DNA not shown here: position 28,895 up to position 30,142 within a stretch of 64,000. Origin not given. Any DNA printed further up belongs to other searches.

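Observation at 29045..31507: Cytoplasmic cobalamin-binding protein translationally coupled to two tandem paralogous SAM-methyltransferases, the first with a Zn-ribbon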

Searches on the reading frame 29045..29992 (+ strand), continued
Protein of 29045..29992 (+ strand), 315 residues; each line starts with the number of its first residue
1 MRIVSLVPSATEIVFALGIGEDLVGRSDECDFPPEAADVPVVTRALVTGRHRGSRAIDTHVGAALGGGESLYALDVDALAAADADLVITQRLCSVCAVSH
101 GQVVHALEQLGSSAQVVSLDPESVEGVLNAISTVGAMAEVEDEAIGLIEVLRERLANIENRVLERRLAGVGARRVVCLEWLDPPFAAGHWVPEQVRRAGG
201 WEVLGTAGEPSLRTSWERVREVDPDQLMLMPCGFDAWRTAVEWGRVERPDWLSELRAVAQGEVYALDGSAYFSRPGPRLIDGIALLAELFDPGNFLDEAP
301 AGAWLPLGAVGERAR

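Call 24: find_related_loci(query=A4, collection=genome_contigs, flank=6000)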
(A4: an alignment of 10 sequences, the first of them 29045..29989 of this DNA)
Query A4 (315 aa) in genome_contigs; peptide patterns used: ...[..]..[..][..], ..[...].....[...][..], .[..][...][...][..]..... (x = any residue, [..] = any of these).
600 stretches matched a pattern (row limit reached: there are more); 598 encode a relative of the query (tblastn E <= 1e-3); the best 80 are kept; 80 distinct loci.
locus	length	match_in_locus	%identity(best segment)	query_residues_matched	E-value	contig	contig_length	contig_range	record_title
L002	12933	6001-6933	64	1-309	2e-131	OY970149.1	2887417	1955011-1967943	MAG: uncultured Chloroflexia bacterium isolate MFD05747.bin.c.2 genome assembly, chromosome: 1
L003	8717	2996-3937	65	1-314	4e-130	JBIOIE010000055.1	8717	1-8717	MAG: Candidatus Limnocylindrales bacterium isolate GcL4-5 k141_253965_length_8717_cov_24.1755, whole genome shotgun sequ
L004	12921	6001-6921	65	1-307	7e-128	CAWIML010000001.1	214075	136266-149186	MAG: uncultured Chloroflexia bacterium isolate MFD05176.bin.2.263 genome assembly, contig: contig_114841, whole genome s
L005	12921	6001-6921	64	1-307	3e-127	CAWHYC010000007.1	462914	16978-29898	MAG: uncultured Chloroflexia bacterium isolate MFD02242.bin.2.300 genome assembly, contig: contig_43559, whole genome sh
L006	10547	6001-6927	66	1-307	1e-126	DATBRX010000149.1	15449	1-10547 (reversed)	MAG TPA_asm: Candidatus Limnocylindrales bacterium isolate SMAG_U4140 k141_1392908, whole genome shotgun sequence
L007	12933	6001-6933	59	1-311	6e-115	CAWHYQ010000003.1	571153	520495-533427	MAG: uncultured Chloroflexia bacterium isolate MFD02242.bin.2.222 genome assembly, contig: contig_3433, whole genome sho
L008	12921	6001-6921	58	1-307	7e-113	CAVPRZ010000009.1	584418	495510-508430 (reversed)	MAG: uncultured Chloroflexia bacterium isolate MFD10007.bin.2.206 genome assembly, contig: contig_6418, whole genome sho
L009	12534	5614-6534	60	1-308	2e-111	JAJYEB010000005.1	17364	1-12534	MAG: Chloroflexi bacterium isolate DBS1-1.bin137 NODE_5518_length_17364_cov_3.719441, whole genome shotgun sequence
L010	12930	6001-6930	58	1-311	2e-111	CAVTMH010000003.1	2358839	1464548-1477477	MAG: uncultured Chloroflexia bacterium isolate MFD05747.bin.1.75 genome assembly, contig: contig_814, whole genome shotg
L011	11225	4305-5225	57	1-307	2e-107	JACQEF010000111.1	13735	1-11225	MAG: Chloroflexi bacterium isolate NC_groundwater_1014_Pr1_S-0.65um_71_9 Montesol18_Sp65_coassembly_scaffold_339012, who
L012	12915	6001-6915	57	3-307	3e-107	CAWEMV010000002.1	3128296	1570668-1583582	MAG: uncultured Chloroflexia bacterium isolate MFD02360.bin.2.141 genome assembly, contig: contig_446, whole genome shot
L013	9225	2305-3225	54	1-307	8e-107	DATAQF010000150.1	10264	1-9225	MAG TPA_asm: Candidatus Limnocylindrales bacterium isolate SMAG_U5460 k141_700585, whole genome shotgun sequence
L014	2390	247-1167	55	1-307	8e-112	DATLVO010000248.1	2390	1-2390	MAG TPA_asm: Verrucomicrobiia bacterium isolate SMAG_U13194 k141_379071, whole genome shotgun sequence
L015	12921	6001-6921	58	1-307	5e-106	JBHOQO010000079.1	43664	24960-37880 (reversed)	MAG: Chloroflexota bacterium isolate A0_19 coassembly_Ak141_273385, whole genome shotgun sequence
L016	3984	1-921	56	1-307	2e-107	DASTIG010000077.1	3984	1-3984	MAG TPA_asm: Candidatus Limnocylindrales bacterium isolate SMAG_U924 k141_1265745, whole genome shotgun sequence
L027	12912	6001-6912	47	1-307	2e-78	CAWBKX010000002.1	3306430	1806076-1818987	MAG: uncultured Chloroflexia bacterium isolate MFD02416.bin.1.37 genome assembly, contig: contig_64959, whole genome sho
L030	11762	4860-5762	48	1-307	2e-77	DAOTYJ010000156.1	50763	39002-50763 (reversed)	MAG TPA_asm: Dehalococcoidia bacterium isolate H24_334 k119_824210, whole genome shotgun sequence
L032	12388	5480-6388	43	1-307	9e-78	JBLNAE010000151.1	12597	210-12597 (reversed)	MAG: Ignavibacteriales bacterium isolate MAG185 PRJNA951521_bin43_renamed_150, whole genome shotgun sequence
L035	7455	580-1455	45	1-298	1e-75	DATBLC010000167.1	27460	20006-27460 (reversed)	MAG TPA_asm: Candidatus Binatia bacterium isolate SMAG_U3962 k141_1552059, whole genome shotgun sequence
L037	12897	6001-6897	43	1-307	5e-75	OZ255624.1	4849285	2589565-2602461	MAG: Acidobacteriaceae bacterium isolate 9dc1a886-e53b-444c-91f4-e3b92c0272a3 genome assembly, chromosome: 1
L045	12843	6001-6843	47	1-292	2e-73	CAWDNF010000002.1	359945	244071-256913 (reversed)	MAG: uncultured Solirubrobacterales bacterium isolate MFD09603.bin.2.251 genome assembly, contig: contig_12443, whole ge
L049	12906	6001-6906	42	1-307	9e-73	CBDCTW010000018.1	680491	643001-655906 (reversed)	MAG: Candidatus Marinacidobacterales bacterium isolate 93f947af-649f-438b-bd9c-305c393987f8 genome assembly, contig: con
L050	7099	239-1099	45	1-292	1e-72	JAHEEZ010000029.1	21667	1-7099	MAG: Acidobacteria bacterium isolate Ww303 NODE_4325_length_21667_cov_4.246960, whole genome shotgun sequence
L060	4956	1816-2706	45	1-301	4e-71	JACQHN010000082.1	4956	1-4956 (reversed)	MAG: Nitrospira defluvii isolate NC_groundwater_1100_Ag_S2p5_58_36 S_2p5_S6_coassembly_k141_923601, whole genome shotgun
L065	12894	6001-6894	43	1-300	1e-70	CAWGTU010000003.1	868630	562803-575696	MAG: uncultured Actinomycetes bacterium isolate MFD09779.bin.1.204 genome assembly, contig: contig_35303, whole genome s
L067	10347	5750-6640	45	1-302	1e-70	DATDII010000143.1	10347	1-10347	MAG TPA_asm: Candidatus Dormiibacterota bacterium isolate SMAG_U300 k141_604172, whole genome shotgun sequence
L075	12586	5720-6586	45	2-295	7e-70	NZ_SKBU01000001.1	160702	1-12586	Rubrobacter taiwanensis strain Yellowstone NODE_1_length_160614_cov_66.247688, whole genome shotgun sequence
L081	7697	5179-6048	47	1-297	1e-69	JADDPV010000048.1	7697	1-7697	MAG: Rubrobacter sp. isolate LC3_2 AB19_LC3_2233_length_7706_cov_55, whole genome shotgun sequence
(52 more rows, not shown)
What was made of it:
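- Tried and rejected: A narrower one worked (call 24).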

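Call 33: search_protein_families(library=pfam, proteins=[L037:3809-5875:+, L037:7264-7818:+, L037:7815-9200:+, L037:9197-10069:+, L037:10397-12832:+, L049:4455-5996:+, L049:6989-7552:-, L049:7546-8244:-, L049:8438-10849:-, L049:11139-11729:+], max_evalue=0.001)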
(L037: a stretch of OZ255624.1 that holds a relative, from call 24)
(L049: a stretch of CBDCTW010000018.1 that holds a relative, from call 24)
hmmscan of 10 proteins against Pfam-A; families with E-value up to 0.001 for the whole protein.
L037:3809-5875:+ (688 aa): 8 families
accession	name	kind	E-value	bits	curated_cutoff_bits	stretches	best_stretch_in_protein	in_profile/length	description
PF08448.16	PAS_4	-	3.2e-27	95.4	23.1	3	217-330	2-109/110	PAS fold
PF00989.32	PAS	-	2.4e-23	82.7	22.6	1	214-326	5-113/113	PAS fold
PF02518.31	HATPase_c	-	2.1e-22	80.1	26.4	1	573-684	6-110/111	Histidine kinase-, DNA gyrase B-, and HSP90-like ATPase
PF13426.13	PAS_9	-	2.1e-19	70.1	27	1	221-328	2-103/103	PAS domain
PF00512.31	HisKA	-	9e-09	35.7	26.9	1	465-525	3-63/66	His Kinase A (phospho-acceptor) domain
PF13188.13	PAS_8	-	1.3e-07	31.7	21.8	0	214-264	5-52/65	PAS domain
PF13596.12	PAS_10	-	9.3e-06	26.7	22.1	0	222-326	11-105/106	PAS domain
PF12860.13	PAS_7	-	0.00021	21.8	27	0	399-452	62-114/115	PAS fold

L037:7264-7818:+ (184 aa): 1 family
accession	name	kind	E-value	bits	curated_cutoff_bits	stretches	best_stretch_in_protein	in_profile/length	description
PF02283.22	CobU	-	3.9e-61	205.9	27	1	10-175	1-167/168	Cobinamide kinase / cobinamide phosphate guanyltransferase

L037:7815-9200:+ (461 aa): 3 families
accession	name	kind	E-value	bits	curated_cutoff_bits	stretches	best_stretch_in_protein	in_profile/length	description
PF07685.20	GATase_3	-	3.3e-39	135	27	1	247-437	1-192/196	CobB/CobQ-like glutamine amidotransferase domain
PF01656.29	CbiA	-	1.9e-19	70.3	25.4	1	5-189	2-122/125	CobQ/CobB/MinD/ParA nucleotide binding domain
PF13500.12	AAA_26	-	3.7e-17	63.3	27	2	97-184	113-195/198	AAA domain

L037:9197-10069:+ (290 aa): 1 family
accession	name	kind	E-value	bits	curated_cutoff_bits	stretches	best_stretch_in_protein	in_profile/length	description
PF01497.23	Peripla_BP_2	-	1.2e-38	133.2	27.5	1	45-268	1-233/235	Periplasmic binding protein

L037:10397-12832:+ (811 aa): 5 families
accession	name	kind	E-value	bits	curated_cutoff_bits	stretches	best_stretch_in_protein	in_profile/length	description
PF07715.20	Plug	-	6.9e-23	81.6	23.9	1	130-232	3-107/107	TonB-dependent Receptor Plug Domain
PF13620.12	CarboxypepD_reg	-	4.9e-17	62.5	32.3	1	31-109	1-81/82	Carboxypeptidase regulatory-like domain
PF13715.12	CarbopepD_reg_2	-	9.2e-07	29.2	32.2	1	32-114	1-81/88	CarboxypepD_reg-like domain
PF17210.9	SdrD_B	-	1.3e-05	25.8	29.7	1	40-105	20-85/112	SdrD B-like domain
PF07210.18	DUF1416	-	0.0004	20.7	23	0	31-90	21-79/97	Protein of unknown function (DUF1416)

L049:4455-5996:+ (513 aa): 2 families
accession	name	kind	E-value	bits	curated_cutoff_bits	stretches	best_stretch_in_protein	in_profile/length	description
PF07969.17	Amidohydro_3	-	6.5e-21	75.8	29.7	1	102-494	1-472/472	Amidohydrolase family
PF01979.26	Amidohydro_1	-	2.7e-08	33.9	25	1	111-470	2-323/345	Amidohydrolase family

L049:6989-7552:- (187 aa): 1 family
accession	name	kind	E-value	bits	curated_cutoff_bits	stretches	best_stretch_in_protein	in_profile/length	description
PF02283.22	CobU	-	1.2e-48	165.2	27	1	3-181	1-168/168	Cobinamide kinase / cobinamide phosphate guanyltransferase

L049:7546-8244:- (232 aa): 2 families
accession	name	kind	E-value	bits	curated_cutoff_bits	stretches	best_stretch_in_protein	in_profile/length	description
PF01497.23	Peripla_BP_2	-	4.1e-20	72.6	27.5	1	21-160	1-145/235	Periplasmic binding protein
PF00300.27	His_Phos_1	-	1.9e-12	47.7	21.7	1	153-220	125-192/194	Histidine phosphatase superfamily (branch 1)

L049:8438-10849:- (803 aa): 6 families
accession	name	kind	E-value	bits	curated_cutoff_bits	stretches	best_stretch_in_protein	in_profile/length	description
PF00593.30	TonB_dep_Rec_b-barrel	-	7.3e-32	112.2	27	1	418-802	46-421/436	TonB dependent receptor-like, beta-barrel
PF07715.20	Plug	-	1.1e-23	84.2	23.9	1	167-276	3-107/107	TonB-dependent Receptor Plug Domain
PF13620.12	CarboxypepD_reg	-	2.5e-17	63.4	32.3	1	66-147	1-82/82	Carboxypeptidase regulatory-like domain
PF17210.9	SdrD_B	-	1.7e-06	28.6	29.7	1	71-123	16-68/112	SdrD B-like domain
PF13715.12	CarbopepD_reg_2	-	0.00013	22.3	32.2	1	96-157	27-87/88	CarboxypepD_reg-like domain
PF23193.1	NOMO_3rd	-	0.00016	22.2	27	1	60-119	26-84/120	NOMO third transthyretin-like domain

L049:11139-11729:+ (196 aa): 1 family
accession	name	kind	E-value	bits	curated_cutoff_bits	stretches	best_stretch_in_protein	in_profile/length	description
PF01641.26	SelR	-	3.3e-41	140.3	24.9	1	73-186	1-116/116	SelR domain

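Call 38: predict_structure(alignment_id=A3)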
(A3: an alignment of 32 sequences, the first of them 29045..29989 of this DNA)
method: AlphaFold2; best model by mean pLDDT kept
length: 315 residues; sequences in the alignment: 32
mean_pLDDT: 94.2   pTM: 0.91
mean pLDDT of the five models: 94.2, 93.8, 93.4, 93.2, 92.8
residues with pLDDT >= 90: 276; 70-90: 32; 50-70: 3; < 50: 4
segments of 3 or more residues with pLDDT < 50: 312-315
pLDDT, mean of each block of 10 residues (from residue 1): 97 98 96 96 85 87 87 96 97 88 96 97 97 98 98 98 96 97 96 98 97 97 98 95 93 96 97 95 98 92 88 44
secondary structure, 60 per line:
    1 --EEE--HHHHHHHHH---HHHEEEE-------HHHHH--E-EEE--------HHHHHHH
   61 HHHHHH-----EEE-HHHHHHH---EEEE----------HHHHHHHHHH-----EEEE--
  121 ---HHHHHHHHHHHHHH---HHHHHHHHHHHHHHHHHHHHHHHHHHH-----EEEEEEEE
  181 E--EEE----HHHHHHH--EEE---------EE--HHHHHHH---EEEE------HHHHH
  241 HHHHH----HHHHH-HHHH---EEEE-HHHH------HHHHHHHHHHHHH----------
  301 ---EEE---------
elements in order: E3-5 H8-16 E23-26 H34-38 E43-45 H54-66 E72-74 H76-82 E86-89 H100-109 E115-118 H124-137 H141-167 E173-181 E184-186 H191-197 E200-202 H216-222 E226-229 H236-245 H250-254 H256-259 E263-266 H268-271 H278-290 E304-306
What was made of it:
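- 29045..29992 (+): Cytoplasmic BtuF-like (cluster A / class III binding-protein fold) protein, 315 aa, member of the four-cysteine family. AlphaFold2 model with pLDDT 94.2 (call 38).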

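Call 39: search_protein_families(library=pfam, alignment_id=A5, max_evalue=0.0001)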
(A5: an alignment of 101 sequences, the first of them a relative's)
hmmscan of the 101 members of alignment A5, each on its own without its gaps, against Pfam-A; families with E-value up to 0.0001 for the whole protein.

A. member 1, L027:5121-5873:- (251 aa): 1 family
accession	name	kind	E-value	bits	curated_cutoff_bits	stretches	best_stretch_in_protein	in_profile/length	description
PF02585.22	PIG-L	-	2.4e-29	102.9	28.2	1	19-148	1-128/129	GlcNAc-PI de-N-acetylase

B. families by the number of members that match (of 101 scanned): 120 families (the first 25 are shown)
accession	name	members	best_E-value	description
PF01694.28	Rhomboid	4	5.8e-33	Rhomboid domain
PF01329.24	Pterin_4a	4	6.7e-31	Pterin 4 alpha carbinolamine dehydratase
PF00571.33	CBS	4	4.7e-21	CBS domain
PF02283.22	CobU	3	3.9e-61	Cobinamide kinase / cobinamide phosphate guanyltransferase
PF01902.24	Diphthami_syn_2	3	2.6e-42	Diphthamide synthase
PF04186.18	FxsA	3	2e-37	FxsA cytoplasmic membrane protein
PF05977.19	MFS_3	2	3.4e-48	Transmembrane secretion effector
PF01595.25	CNNM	2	4.5e-46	Cyclin M transmembrane N-terminal domain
PF01554.23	MatE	2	3e-43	MatE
PF07690.21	MFS_1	2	9.3e-35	Major Facilitator Superfamily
PF13462.12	Thioredoxin_4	2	2.9e-30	Thioredoxin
PF02163.28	Peptidase_M50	2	1.4e-28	Peptidase family M50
PF01370.27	Epimerase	2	3.8e-26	NAD dependent epimerase/dehydratase family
PF16363.11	GDP_Man_Dehyd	2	6e-20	GDP-mannose 4,6 dehydratase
PF03471.22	CorC_HlyC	2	1.4e-17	Transporter associated domain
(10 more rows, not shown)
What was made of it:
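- Tried and rejected: The best families occurred in at most 4 genes each (call 39).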

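Call 41: fold_search(model_id=the predicted structure, library=pdb)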
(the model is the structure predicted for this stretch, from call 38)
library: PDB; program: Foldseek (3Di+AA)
matches with E <= 10: 763; with E <= 0.001: 171
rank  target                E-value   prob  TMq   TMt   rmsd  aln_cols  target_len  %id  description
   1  2r79                  4.8e-15  1.00  0.70  0.79   3.4       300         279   21  Crystal Structure of a Periplasmic Heme Binding Protein from Pseudomonas aeruginosa (released 2007-10-09)
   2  5y8b                  1.5e-14  1.00  0.67  0.79   3.6       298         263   22  Periplasmic heme-binding protein RhuT from Roseiflexus sp. RS-1 in apo form (released 2017-10-11)
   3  2r7a_B                1.8e-14  1.00  0.66  0.80   6.1       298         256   19  Crystal Structure of a Periplasmic Heme Binding Protein from Shigella dysenteriae (released 2007-10-09)
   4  5ysc                  2.0e-14  1.00  0.65  0.78   3.8       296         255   22  Crystal Structure of periplasmic Vitamin B12 binding protein BtuF of Vibrio cholerae (released 2018-09-19)
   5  5gj3                  1.2e-13  1.00  0.67  0.77   5.0       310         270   21  Periplasmic heme-binding protein RhuT from Roseiflexus sp. RS-1 in two-heme bound form (holo-2) (released 2017-06-28)
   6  2r7a_A                1.4e-13  1.00  0.67  0.81   3.8       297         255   18  Crystal Structure of a Periplasmic Heme Binding Protein from Shigella dysenteriae (released 2007-10-09)
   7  4m7o                  2.6e-13  1.00  0.68  0.81   3.3       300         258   20  The crystal structure of a possible an iron-binding (periplasmic solute-binding) protein from Staphylococcus epidermidis (released 2013-08-28)
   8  5cr9                  2.6e-13  1.00  0.62  0.67   4.2       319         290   21  Crystal structure of ABC-type Fe3+-hydroxamate transport system from Saccharomonospora viridis DSM 43017 (released 2015-08-12)
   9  4n01_A                2.7e-13  1.00  0.68  0.72   3.6       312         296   17  The crystal structure of a periplasmic binding protein from Veillonella parvula dsm 2008 (released 2013-12-18)
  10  5m3b_A                4.8e-13  1.00  0.60  0.81   3.7       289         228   21  Structure of cobinamide-bound BtuF mutant W66L, the periplasmic vitamin B12 binding protein in E.coli (released 2017-03-01)
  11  1n4a_A                5.7e-13  1.00  0.61  0.76   4.5       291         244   22  The Ligand Bound Structure of E.coli BtuF, the Periplasmic Binding Protein for Vitamin B12 (released 2003-03-11)
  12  5m2q_A                6.5e-13  1.00  0.59  0.79   4.0       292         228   21  Structure of cobinamide-bound BtuF mutant W66F, the periplasmic vitamin B12 binding protein in E.coli (released 2017-03-01)
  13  4hn9_B                7.8e-13  1.00  0.64  0.63   4.2       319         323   18  Crystal structure of iron ABC transporter solute-binding protein from Eubacterium eligens (released 2012-12-12)
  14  5m34_A                9.4e-13  1.00  0.59  0.79   3.7       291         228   21  Structure of cobinamide-bound BtuF mutant W66Y, the periplasmic vitamin B12 binding protein in E.coli (released 2017-03-01)
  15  1n2z_A                9.4e-13  1.00  0.59  0.75   4.8       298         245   21  2.0 Angstrom structure of BtuF, the vitamin B12 binding protein of E. coli (released 2002-12-18)
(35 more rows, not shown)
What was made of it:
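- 29045..29992 (+): Foldseek best matches are the heme binders PhuT, RhuT and ShuT and BtuF, E about 1e-14 (call 41).
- On BtuF (periplasmic B12-binding component of an ABC importer): Foldseek matches BtuF at E about 5e-13 and heme binders at 5e-15 (calls 38, 41).
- Closest known: BtuF, the periplasmic vitamin B12-binding protein of the BtuCD-F importer. Same: Two-lobe cluster A fold with a long connecting helix (calls 38, 41).
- The model has pLDDT 94, and its best structural matches are heme and B12 binders (calls 38, 41).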
